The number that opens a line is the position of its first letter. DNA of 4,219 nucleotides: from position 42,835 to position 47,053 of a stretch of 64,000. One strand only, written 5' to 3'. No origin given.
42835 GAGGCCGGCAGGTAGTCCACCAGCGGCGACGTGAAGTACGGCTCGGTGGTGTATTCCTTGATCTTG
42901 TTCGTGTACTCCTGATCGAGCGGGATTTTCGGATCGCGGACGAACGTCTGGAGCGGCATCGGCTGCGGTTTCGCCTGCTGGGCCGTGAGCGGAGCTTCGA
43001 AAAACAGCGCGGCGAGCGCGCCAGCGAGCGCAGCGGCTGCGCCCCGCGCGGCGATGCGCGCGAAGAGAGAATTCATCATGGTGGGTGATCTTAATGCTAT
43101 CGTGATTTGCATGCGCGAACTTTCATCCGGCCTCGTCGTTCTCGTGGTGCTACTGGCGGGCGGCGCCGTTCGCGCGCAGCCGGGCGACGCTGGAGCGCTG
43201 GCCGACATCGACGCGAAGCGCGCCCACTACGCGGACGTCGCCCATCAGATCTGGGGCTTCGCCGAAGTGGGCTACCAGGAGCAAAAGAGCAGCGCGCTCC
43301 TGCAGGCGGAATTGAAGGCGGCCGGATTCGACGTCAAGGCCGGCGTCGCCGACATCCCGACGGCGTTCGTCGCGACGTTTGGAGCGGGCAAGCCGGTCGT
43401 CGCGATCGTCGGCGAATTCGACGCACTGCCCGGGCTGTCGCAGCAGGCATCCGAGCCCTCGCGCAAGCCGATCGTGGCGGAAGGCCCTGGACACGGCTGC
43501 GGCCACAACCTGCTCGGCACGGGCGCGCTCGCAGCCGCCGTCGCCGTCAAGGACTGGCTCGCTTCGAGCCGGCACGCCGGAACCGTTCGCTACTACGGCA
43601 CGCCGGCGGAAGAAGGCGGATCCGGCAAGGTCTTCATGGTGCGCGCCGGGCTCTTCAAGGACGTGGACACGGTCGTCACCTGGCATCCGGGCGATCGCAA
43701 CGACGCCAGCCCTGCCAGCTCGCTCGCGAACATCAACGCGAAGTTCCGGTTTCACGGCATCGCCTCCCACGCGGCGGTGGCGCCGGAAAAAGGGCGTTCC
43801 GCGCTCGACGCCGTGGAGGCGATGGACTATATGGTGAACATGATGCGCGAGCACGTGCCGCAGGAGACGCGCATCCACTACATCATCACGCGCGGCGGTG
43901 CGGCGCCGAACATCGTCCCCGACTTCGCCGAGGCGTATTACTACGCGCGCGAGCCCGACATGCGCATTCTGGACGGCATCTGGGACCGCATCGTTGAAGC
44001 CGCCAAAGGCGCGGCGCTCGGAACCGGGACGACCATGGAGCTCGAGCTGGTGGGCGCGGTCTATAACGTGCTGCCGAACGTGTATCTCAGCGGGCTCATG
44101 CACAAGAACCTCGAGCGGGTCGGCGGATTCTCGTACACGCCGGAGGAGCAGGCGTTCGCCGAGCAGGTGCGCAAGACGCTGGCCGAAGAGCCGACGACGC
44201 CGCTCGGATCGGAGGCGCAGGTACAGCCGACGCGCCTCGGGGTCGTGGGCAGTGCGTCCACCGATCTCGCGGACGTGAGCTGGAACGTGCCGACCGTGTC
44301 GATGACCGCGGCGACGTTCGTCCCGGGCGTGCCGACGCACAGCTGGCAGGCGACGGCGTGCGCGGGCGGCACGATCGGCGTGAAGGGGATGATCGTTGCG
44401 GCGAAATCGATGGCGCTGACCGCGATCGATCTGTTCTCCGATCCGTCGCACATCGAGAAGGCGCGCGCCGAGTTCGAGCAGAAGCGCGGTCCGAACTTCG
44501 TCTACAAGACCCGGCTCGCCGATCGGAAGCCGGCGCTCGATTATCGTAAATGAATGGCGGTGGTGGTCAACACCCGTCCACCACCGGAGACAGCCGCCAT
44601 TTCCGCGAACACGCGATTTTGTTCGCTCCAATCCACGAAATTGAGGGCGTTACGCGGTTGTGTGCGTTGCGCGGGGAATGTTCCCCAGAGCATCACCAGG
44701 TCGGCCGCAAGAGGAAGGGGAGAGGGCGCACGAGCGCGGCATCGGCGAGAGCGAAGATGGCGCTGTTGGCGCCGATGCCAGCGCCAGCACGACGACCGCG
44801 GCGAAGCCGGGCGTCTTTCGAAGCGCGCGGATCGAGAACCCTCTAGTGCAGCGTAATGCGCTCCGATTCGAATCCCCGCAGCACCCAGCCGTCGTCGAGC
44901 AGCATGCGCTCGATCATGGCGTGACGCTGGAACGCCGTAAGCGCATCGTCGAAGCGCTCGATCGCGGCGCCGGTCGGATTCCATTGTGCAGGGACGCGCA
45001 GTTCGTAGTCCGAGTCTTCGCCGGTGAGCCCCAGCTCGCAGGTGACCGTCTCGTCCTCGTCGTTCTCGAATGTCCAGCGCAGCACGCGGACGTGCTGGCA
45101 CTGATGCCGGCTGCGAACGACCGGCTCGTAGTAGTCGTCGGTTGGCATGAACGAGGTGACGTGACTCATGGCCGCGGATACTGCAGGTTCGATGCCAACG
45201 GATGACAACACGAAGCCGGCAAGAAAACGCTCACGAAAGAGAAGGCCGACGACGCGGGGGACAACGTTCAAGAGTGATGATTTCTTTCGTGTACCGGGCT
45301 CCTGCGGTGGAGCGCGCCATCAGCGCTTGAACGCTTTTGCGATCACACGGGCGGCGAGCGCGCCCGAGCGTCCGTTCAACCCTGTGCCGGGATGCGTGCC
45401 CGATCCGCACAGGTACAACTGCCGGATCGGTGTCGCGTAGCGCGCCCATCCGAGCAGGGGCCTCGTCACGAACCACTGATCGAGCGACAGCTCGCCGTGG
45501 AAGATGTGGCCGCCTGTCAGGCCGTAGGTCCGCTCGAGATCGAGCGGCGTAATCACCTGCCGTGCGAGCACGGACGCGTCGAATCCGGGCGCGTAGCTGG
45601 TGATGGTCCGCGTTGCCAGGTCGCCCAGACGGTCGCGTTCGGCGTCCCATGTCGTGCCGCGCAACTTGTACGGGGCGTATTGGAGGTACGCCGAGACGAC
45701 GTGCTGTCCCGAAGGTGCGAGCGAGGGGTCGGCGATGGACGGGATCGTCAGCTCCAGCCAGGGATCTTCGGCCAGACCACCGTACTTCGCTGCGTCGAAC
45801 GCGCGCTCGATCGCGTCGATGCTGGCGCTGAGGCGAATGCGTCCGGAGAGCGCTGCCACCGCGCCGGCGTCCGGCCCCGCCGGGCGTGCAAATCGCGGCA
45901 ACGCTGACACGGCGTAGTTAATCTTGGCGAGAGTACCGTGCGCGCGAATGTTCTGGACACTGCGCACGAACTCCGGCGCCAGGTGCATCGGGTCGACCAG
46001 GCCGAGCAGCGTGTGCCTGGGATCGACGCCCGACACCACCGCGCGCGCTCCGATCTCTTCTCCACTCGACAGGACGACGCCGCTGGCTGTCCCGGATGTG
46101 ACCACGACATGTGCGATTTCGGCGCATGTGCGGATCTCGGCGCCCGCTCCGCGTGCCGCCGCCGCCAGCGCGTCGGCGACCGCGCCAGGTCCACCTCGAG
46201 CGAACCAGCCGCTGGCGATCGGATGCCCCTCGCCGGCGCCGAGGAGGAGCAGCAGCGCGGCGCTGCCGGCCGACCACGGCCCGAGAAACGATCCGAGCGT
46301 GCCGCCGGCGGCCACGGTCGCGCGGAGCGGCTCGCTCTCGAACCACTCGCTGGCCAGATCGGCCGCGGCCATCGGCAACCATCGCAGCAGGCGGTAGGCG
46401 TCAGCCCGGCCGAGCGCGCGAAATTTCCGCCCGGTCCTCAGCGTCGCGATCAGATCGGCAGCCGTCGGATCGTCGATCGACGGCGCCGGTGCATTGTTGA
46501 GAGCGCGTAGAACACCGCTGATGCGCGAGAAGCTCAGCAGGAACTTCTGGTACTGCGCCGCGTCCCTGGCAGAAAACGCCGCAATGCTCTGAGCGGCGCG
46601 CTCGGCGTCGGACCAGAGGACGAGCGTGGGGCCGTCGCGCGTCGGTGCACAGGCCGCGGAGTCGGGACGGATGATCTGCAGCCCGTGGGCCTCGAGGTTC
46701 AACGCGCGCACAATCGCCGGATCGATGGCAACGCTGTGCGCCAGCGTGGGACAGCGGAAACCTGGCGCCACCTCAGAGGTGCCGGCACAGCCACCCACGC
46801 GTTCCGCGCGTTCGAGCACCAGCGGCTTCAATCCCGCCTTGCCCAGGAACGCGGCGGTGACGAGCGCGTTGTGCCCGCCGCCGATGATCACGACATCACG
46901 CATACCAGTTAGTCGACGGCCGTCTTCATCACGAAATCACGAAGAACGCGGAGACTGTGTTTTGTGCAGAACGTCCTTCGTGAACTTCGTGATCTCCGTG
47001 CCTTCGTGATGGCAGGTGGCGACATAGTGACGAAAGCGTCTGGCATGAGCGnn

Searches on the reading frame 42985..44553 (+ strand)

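Call 49: search_protein_families(library=pfam, proteins=[window:42985-44553:+], max_evalue=1e-8)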
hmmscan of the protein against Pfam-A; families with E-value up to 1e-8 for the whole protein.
window:42985-44553:+ (522 aa): 2 families
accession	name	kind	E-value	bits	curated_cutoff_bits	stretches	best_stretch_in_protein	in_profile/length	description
PF01546.33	Peptidase_M20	-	2.7e-10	41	24.6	1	142-350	3-113/206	Peptidase family M20/M25/M40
PF07687.19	M20_dimer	-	1.3e-09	38.4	21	1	250-343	7-102/107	Peptidase dimerisation domain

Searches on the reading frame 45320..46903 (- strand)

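Call 49: search_protein_families(library=pfam, proteins=[window:45320-46903:-], max_evalue=1e-8)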
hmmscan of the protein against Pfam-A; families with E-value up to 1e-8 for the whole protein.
window:45320-46903:- (527 aa): 3 families
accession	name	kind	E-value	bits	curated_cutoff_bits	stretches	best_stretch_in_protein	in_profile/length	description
PF13450.12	NAD_binding_8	-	2.3e-10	41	21.9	1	6-57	1-51/68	NAD(P)-binding Rossmann-like domain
PF01593.30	Amino_oxidase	-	1.1e-09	38.5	19.8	0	230-521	194-442/443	Flavin containing amine oxidoreductase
PF01266.30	DAO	-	7.9e-09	35.9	27.9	0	3-190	1-169/353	FAD dependent oxidoreductase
